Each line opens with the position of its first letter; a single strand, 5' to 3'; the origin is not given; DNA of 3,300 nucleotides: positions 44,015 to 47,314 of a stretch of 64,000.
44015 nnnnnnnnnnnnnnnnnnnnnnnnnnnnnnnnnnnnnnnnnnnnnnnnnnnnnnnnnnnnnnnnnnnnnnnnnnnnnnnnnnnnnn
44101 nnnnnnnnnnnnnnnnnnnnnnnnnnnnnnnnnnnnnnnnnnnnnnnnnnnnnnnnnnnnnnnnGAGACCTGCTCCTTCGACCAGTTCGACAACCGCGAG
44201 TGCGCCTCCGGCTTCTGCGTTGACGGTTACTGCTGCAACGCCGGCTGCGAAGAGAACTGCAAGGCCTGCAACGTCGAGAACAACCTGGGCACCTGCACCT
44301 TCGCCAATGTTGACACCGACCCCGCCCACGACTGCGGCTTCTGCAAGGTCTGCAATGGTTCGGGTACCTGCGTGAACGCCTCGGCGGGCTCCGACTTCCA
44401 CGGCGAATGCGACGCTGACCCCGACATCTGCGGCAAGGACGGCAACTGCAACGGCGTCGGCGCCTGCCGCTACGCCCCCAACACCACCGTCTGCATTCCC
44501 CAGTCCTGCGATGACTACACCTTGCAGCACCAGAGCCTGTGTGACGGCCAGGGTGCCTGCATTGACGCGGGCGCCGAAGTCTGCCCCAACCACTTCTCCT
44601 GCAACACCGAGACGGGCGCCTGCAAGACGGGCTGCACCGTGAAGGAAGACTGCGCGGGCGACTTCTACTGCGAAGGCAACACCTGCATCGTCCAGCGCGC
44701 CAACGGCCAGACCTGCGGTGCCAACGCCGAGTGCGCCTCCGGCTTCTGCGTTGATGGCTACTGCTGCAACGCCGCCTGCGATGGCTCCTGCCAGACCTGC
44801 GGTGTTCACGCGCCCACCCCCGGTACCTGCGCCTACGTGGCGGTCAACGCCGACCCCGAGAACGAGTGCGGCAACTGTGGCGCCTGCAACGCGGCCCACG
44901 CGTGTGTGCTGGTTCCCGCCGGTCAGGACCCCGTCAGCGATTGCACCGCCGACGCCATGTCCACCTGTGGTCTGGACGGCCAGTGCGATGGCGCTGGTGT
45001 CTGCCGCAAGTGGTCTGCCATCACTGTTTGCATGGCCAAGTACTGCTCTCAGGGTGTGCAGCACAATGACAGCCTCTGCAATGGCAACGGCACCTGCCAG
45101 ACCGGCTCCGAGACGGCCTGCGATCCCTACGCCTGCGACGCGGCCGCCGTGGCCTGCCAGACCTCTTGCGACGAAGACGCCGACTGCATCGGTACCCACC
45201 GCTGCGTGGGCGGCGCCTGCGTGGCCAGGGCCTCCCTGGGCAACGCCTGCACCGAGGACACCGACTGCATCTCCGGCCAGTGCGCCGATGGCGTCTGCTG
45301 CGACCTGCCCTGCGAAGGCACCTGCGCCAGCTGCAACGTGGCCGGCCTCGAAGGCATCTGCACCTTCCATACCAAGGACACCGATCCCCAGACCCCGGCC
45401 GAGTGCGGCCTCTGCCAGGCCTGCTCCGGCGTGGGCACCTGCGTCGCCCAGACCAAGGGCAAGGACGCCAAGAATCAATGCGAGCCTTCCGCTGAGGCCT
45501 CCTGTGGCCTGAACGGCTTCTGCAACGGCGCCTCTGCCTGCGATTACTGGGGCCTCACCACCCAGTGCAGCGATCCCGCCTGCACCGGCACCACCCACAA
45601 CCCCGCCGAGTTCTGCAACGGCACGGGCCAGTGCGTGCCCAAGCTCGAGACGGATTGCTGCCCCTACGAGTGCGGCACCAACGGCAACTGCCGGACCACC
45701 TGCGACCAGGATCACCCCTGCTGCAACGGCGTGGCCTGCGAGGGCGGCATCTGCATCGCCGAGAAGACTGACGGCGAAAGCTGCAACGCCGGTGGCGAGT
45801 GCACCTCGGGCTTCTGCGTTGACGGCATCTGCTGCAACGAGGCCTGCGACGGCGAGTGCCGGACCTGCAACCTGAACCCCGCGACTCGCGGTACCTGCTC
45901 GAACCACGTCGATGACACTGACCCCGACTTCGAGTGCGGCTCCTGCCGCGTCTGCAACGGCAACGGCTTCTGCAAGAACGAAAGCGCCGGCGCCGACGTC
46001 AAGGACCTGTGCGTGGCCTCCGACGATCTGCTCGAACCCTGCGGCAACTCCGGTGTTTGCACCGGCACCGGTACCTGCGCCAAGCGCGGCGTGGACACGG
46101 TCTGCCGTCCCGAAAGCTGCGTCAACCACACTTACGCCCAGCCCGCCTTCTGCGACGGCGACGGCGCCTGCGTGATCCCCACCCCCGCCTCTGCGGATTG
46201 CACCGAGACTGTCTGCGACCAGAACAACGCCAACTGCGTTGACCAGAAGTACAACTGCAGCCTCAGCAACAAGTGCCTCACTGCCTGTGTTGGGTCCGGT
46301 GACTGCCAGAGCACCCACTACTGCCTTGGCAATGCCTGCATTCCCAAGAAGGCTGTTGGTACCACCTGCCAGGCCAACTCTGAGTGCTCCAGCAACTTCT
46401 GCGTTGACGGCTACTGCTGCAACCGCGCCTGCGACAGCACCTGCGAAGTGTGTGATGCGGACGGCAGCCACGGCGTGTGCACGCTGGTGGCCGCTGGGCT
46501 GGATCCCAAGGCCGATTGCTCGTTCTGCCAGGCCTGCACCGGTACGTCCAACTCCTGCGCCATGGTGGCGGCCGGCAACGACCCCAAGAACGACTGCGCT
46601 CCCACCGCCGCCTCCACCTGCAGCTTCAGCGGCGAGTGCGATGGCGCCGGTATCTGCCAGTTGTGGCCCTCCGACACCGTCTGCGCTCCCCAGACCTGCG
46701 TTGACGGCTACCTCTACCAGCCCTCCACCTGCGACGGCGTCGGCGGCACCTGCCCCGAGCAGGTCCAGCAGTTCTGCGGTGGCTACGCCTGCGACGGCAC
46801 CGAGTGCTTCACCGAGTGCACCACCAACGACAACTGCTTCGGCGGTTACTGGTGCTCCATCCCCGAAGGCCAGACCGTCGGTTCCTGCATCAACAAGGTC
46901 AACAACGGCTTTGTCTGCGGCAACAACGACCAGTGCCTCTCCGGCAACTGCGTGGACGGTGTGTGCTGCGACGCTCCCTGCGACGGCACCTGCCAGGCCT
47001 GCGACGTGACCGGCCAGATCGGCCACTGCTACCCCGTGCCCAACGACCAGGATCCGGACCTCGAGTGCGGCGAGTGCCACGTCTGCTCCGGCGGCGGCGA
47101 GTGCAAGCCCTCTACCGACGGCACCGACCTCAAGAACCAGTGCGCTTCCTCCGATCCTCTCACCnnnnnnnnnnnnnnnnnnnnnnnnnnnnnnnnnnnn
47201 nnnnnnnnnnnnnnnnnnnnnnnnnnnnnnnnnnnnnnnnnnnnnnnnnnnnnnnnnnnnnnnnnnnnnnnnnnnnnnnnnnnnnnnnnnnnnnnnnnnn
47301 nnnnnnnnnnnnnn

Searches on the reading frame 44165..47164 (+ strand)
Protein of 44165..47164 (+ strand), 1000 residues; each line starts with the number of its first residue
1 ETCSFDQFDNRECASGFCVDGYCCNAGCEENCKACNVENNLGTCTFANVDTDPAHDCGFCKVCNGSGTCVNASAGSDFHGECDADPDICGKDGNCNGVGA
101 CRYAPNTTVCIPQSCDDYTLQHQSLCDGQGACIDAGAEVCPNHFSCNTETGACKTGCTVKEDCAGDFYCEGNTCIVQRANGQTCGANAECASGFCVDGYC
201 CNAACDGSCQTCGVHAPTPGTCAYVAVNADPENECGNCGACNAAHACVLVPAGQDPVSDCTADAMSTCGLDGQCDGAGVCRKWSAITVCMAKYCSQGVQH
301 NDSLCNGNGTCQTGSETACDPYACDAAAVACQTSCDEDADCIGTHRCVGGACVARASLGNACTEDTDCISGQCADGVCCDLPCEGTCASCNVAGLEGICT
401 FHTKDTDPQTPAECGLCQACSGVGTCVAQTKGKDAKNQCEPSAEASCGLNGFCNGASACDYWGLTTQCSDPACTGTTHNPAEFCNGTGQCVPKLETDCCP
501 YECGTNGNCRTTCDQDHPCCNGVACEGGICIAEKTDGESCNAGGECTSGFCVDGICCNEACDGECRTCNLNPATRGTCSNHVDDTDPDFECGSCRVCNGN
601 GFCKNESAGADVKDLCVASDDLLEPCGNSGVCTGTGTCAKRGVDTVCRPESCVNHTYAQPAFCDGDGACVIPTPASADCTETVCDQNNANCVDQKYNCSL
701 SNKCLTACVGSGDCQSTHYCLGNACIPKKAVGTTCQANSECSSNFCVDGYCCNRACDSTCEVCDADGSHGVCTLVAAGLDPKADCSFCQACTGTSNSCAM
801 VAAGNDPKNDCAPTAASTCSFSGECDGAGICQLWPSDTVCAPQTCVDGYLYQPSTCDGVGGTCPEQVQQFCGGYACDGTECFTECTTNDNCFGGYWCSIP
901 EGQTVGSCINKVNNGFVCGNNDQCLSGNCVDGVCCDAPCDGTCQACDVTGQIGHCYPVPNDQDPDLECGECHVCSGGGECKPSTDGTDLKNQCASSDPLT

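Call 6: search_protein_families(library=pfam, proteins=[window:44165-47164:+], max_evalue=1)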
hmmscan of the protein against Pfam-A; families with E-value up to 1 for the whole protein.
window:44165-47164:+ (1000 aa): 1 family
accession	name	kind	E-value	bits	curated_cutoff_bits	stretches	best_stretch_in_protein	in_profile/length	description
PF23416.1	DUF7107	-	0.00069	20.3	24.6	3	334-379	1-47/48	Domain of unknown function (DUF7107)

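Call 7: search_protein_families(library=ncbifam, proteins=[window:44165-47164:+], max_evalue=1)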
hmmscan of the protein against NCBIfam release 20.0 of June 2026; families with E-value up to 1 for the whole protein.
window:44165-47164:+ (1000 aa): 0 families
